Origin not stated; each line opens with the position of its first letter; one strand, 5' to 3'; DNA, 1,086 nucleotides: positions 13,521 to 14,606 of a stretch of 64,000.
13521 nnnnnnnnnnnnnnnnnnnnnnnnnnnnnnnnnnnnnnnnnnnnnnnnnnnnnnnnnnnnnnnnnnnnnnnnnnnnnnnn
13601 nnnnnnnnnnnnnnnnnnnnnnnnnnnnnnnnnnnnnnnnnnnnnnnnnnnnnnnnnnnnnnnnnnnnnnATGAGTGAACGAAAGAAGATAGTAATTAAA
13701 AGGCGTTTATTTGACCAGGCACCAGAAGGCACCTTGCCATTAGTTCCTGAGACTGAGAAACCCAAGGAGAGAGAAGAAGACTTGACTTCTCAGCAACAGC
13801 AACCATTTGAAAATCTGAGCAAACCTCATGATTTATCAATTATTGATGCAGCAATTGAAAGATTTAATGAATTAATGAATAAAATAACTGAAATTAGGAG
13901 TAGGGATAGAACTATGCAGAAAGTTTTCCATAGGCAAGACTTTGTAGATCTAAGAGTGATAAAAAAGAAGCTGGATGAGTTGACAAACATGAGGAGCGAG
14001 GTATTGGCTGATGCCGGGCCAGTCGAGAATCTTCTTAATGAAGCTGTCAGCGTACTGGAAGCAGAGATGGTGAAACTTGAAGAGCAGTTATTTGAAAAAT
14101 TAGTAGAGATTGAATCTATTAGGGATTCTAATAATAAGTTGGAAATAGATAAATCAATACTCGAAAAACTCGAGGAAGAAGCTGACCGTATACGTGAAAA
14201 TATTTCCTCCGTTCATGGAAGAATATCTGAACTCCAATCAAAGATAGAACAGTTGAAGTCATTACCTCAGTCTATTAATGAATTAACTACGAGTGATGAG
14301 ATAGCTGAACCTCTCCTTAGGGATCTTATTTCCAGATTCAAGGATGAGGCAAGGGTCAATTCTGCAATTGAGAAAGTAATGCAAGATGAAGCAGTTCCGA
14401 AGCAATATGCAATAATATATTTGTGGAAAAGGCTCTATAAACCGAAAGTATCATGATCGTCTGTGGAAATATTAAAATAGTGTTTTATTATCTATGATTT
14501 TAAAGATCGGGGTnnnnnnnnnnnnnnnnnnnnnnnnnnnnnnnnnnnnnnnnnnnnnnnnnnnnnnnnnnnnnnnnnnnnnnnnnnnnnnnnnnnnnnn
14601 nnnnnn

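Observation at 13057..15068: JAMM isopeptidase is translationally coupled to an unknown coiled-coil protein and followed by a small multi-TM protein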

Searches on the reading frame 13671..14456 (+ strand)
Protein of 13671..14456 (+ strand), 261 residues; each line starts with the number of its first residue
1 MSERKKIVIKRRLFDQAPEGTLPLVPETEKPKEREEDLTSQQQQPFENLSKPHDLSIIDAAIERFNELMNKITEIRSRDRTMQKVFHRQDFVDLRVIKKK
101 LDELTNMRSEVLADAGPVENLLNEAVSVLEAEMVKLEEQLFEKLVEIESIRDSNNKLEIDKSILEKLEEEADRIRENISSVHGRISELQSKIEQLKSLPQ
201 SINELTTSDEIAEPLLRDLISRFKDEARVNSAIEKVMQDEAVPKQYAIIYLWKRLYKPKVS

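Call 5: search_protein_families(library=pfam, proteins=[window:13671-14456:+], max_evalue=1)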
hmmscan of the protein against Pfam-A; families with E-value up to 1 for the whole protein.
window:13671-14456:+ (261 aa): 28 families (the best 25 are shown)
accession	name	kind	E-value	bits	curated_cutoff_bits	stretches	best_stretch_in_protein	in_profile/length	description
PF10146.14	zf-C4H2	-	0.00044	21.3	34.5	1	94-241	2-145/240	Zinc finger-containing protein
PF23203.1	KIF21A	-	0.0042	17.3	28.5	1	126-203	29-110/161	KIF21A-like domain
PF05615.18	THOC7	-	0.0063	17.3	28.7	1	112-204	36-115/136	Tho complex subunit 7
PF23735.1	KIF9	-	0.012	16.2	31.9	1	151-226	14-91/140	Kinesin-like protein KIF9 domain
PF05531.17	NPV_P10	-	0.017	16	29.8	1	173-208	8-43/75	Nucleopolyhedrovirus P10 protein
PF24319.2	DUF7491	-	0.026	15.2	30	1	124-197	14-84/90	Coiled-coil region of unknown function (DUF7491)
PF10199.14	Adaptin_binding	-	0.058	14.6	32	1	31-92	32-92/98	Alpha and gamma adaptin binding protein p34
PF04108.17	ATG17_like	-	0.069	13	43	1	95-221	52-180/355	Autophagy protein ATG17-like domain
PF21037.2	CCDC138_cc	-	0.084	13.3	27.1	1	148-195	11-55/59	Coiled-coil-domain-containing protein 138, coiled-coil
PF10157.14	BORCS6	-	0.13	12.9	35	0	158-187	3-32/101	BLOC-1-related complex sub-unit 6 C-terminal helix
PF05873.17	Mt_ATP-synt_D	-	0.13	12.6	27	1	132-200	63-125/154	ATP synthase D chain, mitochondrial (ATP5H)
PF15463.11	ECM11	-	0.16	13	27.1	1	12-87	18-101/133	Extracellular mutant protein 11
PF05549.16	Allexi_40kDa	-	0.16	11.9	26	0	125-208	79-157/271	Allexivirus 40kDa protein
PF13093.11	FTA4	-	0.19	12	24.8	1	136-209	92-166/199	Kinetochore complex Fta4 of Sim4 subunit, or CENP-50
PF08653.15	DASH_Dam1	-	0.21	11.9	26.6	0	175-207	2-34/56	DASH complex subunit Dam1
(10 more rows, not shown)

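Call 6: search_protein_families(library=ncbifam, proteins=[window:13671-14456:+], max_evalue=1)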
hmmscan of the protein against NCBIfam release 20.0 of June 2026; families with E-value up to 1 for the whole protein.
window:13671-14456:+ (261 aa): 21 families
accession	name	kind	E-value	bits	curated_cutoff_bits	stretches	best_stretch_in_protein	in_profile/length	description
NF003034.1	PRK03918.1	equivalog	1.7e-05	23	700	1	58-210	195-348/878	DNA double-strand break repair ATPase Rad50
NF041034.1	Rad50_Sulf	equivalog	0.00084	17.3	1000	1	54-208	501-657/872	DNA double-strand break repair ATPase Rad50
TIGR02047.1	CadR-PbrR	equivalog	0.0012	18.9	151.45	1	174-210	84-120/127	Cd(II)/Pb(II)-responsive transcriptional regulator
TIGR02168.1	SMC_prok_B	equivalog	0.0017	16.1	567.35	1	58-234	356-542/1181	chromosome segregation protein SMC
TIGR02169.1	SMC_prok_A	equivalog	0.0027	15.5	729.4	1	56-213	358-917/1165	chromosome segregation protein SMC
NF045487.1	ASRP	equivalog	0.0048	15.6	300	1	81-219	109-465/593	archaea-specific SMC-related protein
NF033928.1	alph_xenorhab_A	subfamily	0.0091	15.3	125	1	103-226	75-196/339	alpha-xenorhabdolysin family binary toxin subunit A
NF047515.1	SpiroCoCo_C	equivalog_domain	0.026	13.7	125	1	58-206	47-193/313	SpiroCoCo family coiled-coil protein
TIGR01829.1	AcAcCoA_reduct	subfamily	0.035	13.7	302.1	1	82-184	43-141/242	acetoacetyl-CoA reductase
NF045780.1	TrlF_fam_ATP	equivalog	0.047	12.4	350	1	53-232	516-698/944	TrlF family AAA-like ATPase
TIGR03930.1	WXG100_ESAT6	subfamily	0.08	13.1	44.85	1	165-197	7-39/90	WXG100 family type VII secretion target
NF004198.0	PRK05653.1-3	equivalog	0.087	12.3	296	1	99-188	66-151/248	3-oxoacyl-ACP reductase FabG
NF038350.1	taxis_HmpF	equivalog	0.096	11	200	1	130-245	116-230/553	pilus motility taxis protein HmpF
NF053712.1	repair_DEAH_YoaA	equivalog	0.1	11.2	680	1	90-210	235-353/630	DNA repair helicase YoaA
NF033930.1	pneumo_PspA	exception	0.12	11.1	850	1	87-219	117-248/659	pneumococcal surface protein A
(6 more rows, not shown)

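Call 9: find_homologous_proteins(query=window:13671-14456:+, max_evalue=0.001)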
Query window:13671-14456:+ (261 aa): 11 proteins with E <= 0.001 among 1929 candidates.
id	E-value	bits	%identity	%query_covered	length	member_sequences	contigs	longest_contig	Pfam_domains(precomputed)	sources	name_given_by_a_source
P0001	6.1e-155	532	100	100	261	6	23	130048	-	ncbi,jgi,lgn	ncbi:MAG: hypothetical protein QXI27_00185 [Nitrososphaerota archaeon]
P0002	1.2e-128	446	82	100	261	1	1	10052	-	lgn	-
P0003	3.2e-119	415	79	100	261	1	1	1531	-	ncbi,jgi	-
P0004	7.7e-118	410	75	100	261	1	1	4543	-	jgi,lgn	-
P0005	3.1e-117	408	77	100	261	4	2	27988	-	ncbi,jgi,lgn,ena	-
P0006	2.9e-116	405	77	100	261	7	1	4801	-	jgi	jgi:DNA repair exonuclease SbcCD ATPase subunit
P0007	2.4e-115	402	75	100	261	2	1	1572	-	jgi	jgi:phage shock protein A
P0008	1.4e-108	380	72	100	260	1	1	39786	-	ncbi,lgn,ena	-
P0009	3.8e-52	195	44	100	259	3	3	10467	-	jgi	-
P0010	8.1e-52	194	45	100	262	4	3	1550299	-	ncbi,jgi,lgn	jgi:DNA repair exonuclease SbcCD ATPase subunit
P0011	9.2e-51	191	45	100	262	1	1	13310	-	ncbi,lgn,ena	-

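Call 10: find_encoding_contigs(protein=P0010, flank=8000, max_places=3)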
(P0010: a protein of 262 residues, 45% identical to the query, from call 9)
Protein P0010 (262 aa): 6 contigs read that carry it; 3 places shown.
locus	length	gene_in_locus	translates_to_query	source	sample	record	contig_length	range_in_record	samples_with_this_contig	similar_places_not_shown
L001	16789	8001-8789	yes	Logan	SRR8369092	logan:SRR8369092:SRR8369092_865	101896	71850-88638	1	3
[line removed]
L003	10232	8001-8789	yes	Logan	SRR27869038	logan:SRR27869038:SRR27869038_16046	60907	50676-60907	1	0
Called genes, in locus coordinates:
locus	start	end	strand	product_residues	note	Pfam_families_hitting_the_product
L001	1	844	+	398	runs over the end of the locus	PF00764:Arginosuc_synth, PF20979:Arginosuc_syn_C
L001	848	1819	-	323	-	PF00288:GHMP_kinases_N, PF08544:GHMP_kinases_C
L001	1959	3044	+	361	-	PF00817:IMS, PF11798:IMS_HHH (weak), PF21999:IMS_HHH_1, PF11799:IMS_C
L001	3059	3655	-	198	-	PF01988:VIT1 (faint)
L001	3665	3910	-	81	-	PF02680:DUF211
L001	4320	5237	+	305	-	PF00291:PALP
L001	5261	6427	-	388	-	PF00899:ThiF, PF00240:ubiquitin (weak)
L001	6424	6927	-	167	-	PF00179:UQ_con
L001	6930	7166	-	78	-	PF11976:Rad60-SLD (weak), PF00240:ubiquitin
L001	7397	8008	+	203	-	PF01398:JAB, PF03665:UPF0172 (faint), PF14464:Prok-JAB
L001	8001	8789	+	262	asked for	-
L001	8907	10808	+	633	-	PF17214:KH_TffA, PF00753:Lactamase_B, PF16661:Lactamase_B_6, PF12706:Lactamase_B_2 (weak), PF10996:Beta-Casp, PF07521:RMMBL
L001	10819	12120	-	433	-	PF27218:MJ0043_C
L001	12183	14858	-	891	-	PF17802:SpaA (faint), PF13620:CarboxypepD_reg (weak)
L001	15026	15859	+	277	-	PF00571:CBS (faint)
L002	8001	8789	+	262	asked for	-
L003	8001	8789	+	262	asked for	-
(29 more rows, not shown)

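Call 11: find_encoding_contigs(protein=P0008, flank=8000, max_places=2)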
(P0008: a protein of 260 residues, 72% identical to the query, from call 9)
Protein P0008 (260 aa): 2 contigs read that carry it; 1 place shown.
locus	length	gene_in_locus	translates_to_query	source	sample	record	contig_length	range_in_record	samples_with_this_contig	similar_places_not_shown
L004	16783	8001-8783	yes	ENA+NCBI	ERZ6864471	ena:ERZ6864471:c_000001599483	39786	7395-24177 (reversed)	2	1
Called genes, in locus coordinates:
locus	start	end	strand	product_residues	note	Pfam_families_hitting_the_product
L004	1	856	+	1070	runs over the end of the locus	PF25596:CPSase_L_D1, PF01071:GARS_A (faint), PF02222:ATP-grasp, PF02786:CPSase_L_D2, PF02787:CPSase_L_D3, PF25596:CPSase_L_D1, PF02786:CPSase_L_D2, PF15632:ATPgrasp_Ter (weak), +4 more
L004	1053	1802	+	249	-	PF00753:Lactamase_B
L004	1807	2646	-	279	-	PF00528:BPD_transp_1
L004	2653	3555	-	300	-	PF00528:BPD_transp_1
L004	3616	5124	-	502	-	PF01547:SBP_bac_1, PF13416:SBP_bac_8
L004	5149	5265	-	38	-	-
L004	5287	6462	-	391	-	PF00899:ThiF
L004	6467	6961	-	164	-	PF00179:UQ_con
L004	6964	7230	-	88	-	PF11976:Rad60-SLD (weak), PF00240:ubiquitin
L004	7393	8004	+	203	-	PF01398:JAB, PF03665:UPF0172 (weak), PF14464:Prok-JAB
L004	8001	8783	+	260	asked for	-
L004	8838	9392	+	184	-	-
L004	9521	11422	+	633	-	PF17214:KH_TffA, PF23023:Anti-Pycsar_Apyc1 (faint), PF00753:Lactamase_B, PF16661:Lactamase_B_6, PF12706:Lactamase_B_2 (weak), PF10996:Beta-Casp, PF07521:RMMBL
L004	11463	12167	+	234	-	PF01048:PNP_UDP_1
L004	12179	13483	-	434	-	PF27218:MJ0043_C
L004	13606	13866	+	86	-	PF01423:LSM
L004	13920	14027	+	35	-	-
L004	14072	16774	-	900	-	PF00330:Aconitase, PF00694:Aconitase_C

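Call 17: search_solved_structures(query=A1, max_evalue=1)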
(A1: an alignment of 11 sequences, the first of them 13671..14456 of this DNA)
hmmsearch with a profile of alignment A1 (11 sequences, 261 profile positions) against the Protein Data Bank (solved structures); distinct sequences matched with E-value up to 1: 6.
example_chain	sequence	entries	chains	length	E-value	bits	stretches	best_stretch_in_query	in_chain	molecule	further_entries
9wxh_B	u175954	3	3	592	0.004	19.9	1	88-186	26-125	Cas10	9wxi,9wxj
9tlt_A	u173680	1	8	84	0.075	15.7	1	162-209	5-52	Sc-apCC-2-KLHL20-4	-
2f9i_A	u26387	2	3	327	0.085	15.5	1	132-180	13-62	acetyl-coenzyme A carboxylase carboxyl transferase subunit alpha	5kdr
1l8d_A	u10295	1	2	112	0.14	14.8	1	165-197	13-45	DNA double-strand break repair rad50 ATPase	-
4zry_B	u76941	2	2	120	0.67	12.6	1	150-221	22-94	Keratin, type II cytoskeletal 1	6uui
4nbv_A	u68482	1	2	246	0.82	12.3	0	100-148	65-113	3-oxoacyl-[acyl-carrier-protein] reductase putative short-chain dehydrogenases/reductases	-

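Call 24: predict_structure(alignment_id=A1)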
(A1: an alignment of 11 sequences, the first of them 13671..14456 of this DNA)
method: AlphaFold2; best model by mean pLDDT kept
length: 261 residues; sequences in the alignment: 11
mean_pLDDT: 78.4   pTM: 0.64
mean pLDDT of the five models: 78.4, 77.3, 76.1, 75.6, 74.8
residues with pLDDT >= 90: 135; 70-90: 58; 50-70: 17; < 50: 51
segments of 3 or more residues with pLDDT < 50: 1-4, 7-52
pLDDT, mean of each block of 10 residues (from residue 1): 47 35 29 30 33 75 96 91 80 85 92 95 97 97 95 71 93 98 97 93 71 90 94 94 89 74 40
secondary structure, 60 per line:
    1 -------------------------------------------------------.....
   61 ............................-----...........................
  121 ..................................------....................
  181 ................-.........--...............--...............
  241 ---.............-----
elements in order: H56-88 H94-154 H161-196 H198-206 H209-223 H226-240 H244-256

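Call 38: search_protein_representatives(alignment_id=A1)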
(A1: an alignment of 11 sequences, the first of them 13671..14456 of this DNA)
Query: 11 sequences, 261 profile positions. Proteins with E-value up to 0.001 (for the whole library): 15; up to 1e-10: 14; up to 1e-30: 6. The best 15 are listed.
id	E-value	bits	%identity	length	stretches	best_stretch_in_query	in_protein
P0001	7.5e-137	471.4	-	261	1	1-261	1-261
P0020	2.9e-91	321.9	-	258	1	1-261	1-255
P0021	7.4e-67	241.9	-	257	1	1-260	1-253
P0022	2.1e-50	188.0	-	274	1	3-257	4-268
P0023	2.4e-40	155.0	-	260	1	57-257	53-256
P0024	1.2e-33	133.1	-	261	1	5-255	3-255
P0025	9.2e-27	110.5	-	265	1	5-255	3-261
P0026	9.2e-24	100.7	-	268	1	5-255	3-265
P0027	9.5e-22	94.1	-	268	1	25-255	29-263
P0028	8.8e-20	87.6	-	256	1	5-255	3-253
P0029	1.3e-19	87.1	-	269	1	5-255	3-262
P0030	1.9e-16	76.7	-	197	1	69-255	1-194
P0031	1.9e-15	73.4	-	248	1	15-255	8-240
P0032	4.5e-14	68.9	-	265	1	5-257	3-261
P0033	9.9e-06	41.6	-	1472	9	177-209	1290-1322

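Call 58: search_protein_families(library=pfam, alignment_id=A4, max_evalue=0.01)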
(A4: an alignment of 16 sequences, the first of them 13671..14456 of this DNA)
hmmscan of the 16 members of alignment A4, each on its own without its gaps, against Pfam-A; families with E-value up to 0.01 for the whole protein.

A. member 1, window:13671-14456:+ (261 aa): 3 families
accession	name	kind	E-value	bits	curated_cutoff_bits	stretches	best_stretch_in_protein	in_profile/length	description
PF10146.14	zf-C4H2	-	0.00044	21.3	34.5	1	94-241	2-145/240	Zinc finger-containing protein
PF23203.1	KIF21A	-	0.0042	17.3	28.5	1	126-203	29-110/161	KIF21A-like domain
PF05615.18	THOC7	-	0.0063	17.3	28.7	0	112-204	36-115/136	Tho complex subunit 7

B. families by the number of members that match (of 16 scanned): 16 families
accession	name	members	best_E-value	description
PF06810.17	Phage_scaffold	2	0.00031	Phage capsid assembly scaffolding protein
PF11083.13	Relaxase_C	2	0.00093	C-terminal helical hairpin domain from relaxase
PF12795.12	MscS_porin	2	0.0014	Mechanosensitive ion channel porin domain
PF05615.18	THOC7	2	0.0057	Tho complex subunit 7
PF10146.14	zf-C4H2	1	0.00044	Zinc finger-containing protein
PF15397.11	DUF4618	1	0.0013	Domain of unknown function (DUF4618)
PF10046.14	BLOC1_2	1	0.0016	Biogenesis of lysosome-related organelles complex-1 subunit 2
PF12443.13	AKNA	1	0.0025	AT-hook-containing transcription factor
PF16888.10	YwqH-like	1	0.003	YwqH-like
PF20878.2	REST_helical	1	0.0036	Helical region in REST corepressor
PF01813.22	ATP-synt_D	1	0.0037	ATP synthase subunit D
PF23203.1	KIF21A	1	0.0042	KIF21A-like domain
PF25764.1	KIF21A_4th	1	0.0063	KIF21A-like domain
PF13093.11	FTA4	1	0.007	Kinetochore complex Fta4 of Sim4 subunit, or CENP-50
PF16535.10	T3SSipB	1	0.0085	Type III cell invasion protein SipB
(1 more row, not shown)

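Call 59: search_solved_structures(query=A4, max_evalue=1)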
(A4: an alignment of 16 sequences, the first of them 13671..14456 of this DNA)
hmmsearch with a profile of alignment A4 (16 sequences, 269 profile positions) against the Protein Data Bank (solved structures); distinct sequences matched with E-value up to 1: 45.
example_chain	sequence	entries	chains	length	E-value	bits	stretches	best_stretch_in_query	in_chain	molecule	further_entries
9rgy_A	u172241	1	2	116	0.0045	19.6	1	95-189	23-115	sc-apCC3-CW-0NTT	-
5mqf_K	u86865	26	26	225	0.0062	19.2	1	51-192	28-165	Pre-mRNA-splicing factor SPF27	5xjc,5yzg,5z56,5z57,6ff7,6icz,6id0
9tlt_A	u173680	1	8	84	0.0063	19.2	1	166-210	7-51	Sc-apCC-2-KLHL20-4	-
2zdi_A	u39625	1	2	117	0.0064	19.1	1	99-195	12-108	Prefoldin subunit beta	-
9rgv_A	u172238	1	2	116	0.014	18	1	94-188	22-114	sc-apCC3-CW1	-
2zqm_A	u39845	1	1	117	0.02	17.5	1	100-195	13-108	Prefoldin beta subunit 1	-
8qox_B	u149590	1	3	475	0.024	17.3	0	160-199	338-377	Conserved membrane protein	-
2yo0_A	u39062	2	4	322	0.054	16.1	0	158-195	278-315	GENERAL CONTROL PROTEIN GCN4, PUTATIVE INNER MEMBRANE PROTEIN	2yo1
7y9n_A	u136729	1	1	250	0.067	15.8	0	133-196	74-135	Spike protein S2',5HB-H2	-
1l8d_A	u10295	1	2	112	0.074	15.6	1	161-198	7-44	DNA double-strand break repair rad50 ATPase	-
6gaj_A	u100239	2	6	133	0.088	15.4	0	171-198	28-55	Outer capsid protein sigma-1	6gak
6zff_A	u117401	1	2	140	0.11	15.1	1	160-198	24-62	DNA double-strand break repair Rad50 ATPase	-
5xg2_A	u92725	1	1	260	0.13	14.9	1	161-195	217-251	Chromosome partition protein Smc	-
5ed9_A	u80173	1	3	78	0.13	14.8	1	155-207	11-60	SUN domain-containing protein 2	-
7o97_A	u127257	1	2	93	0.15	14.7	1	146-195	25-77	hypothetical protein UY81_C0065G0003 from Candidatus Giovannonibacteria bacterium converte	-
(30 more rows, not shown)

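Call 61: find_encoding_contigs(protein=P0029, flank=5000, max_places=2)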
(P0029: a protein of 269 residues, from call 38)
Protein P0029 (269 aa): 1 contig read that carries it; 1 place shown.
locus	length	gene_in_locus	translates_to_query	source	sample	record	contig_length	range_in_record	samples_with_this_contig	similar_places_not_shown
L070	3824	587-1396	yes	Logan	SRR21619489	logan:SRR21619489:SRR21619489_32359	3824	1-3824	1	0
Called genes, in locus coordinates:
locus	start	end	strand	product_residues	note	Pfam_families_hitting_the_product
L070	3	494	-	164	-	?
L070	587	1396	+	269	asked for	-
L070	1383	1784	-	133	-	PF01796:OB_ChsH2_C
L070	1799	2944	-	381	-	PF00108:Thiolase_N, PF22691:Thiolase_C_1, PF02803:Thiolase_C (weak)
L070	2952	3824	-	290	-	?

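Call 62: find_encoding_contigs(protein=P0031, flank=5000, max_places=2)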
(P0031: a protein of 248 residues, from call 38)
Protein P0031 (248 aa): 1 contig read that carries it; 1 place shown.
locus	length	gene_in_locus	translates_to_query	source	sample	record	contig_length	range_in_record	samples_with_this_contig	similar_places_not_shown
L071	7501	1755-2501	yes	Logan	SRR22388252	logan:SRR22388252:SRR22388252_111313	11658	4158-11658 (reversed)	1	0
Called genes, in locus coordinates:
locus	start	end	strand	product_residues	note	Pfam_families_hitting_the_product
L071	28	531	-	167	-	PF00179:UQ_con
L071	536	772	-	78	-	PF00240:ubiquitin, PF11976:Rad60-SLD (weak)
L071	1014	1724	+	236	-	PF01398:JAB, PF14464:Prok-JAB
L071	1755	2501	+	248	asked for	-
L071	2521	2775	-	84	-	PF01796:OB_ChsH2_C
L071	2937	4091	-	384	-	PF00108:Thiolase_N, PF02803:Thiolase_C (weak), PF22691:Thiolase_C_1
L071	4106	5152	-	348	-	PF08541:ACP_syn_III_C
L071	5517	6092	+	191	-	PF02163:Peptidase_M50 (faint)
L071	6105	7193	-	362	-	PF00817:IMS, PF11798:IMS_HHH (weak), PF21999:IMS_HHH_1 (weak), PF11799:IMS_C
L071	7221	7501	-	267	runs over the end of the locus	PF01904:DUF72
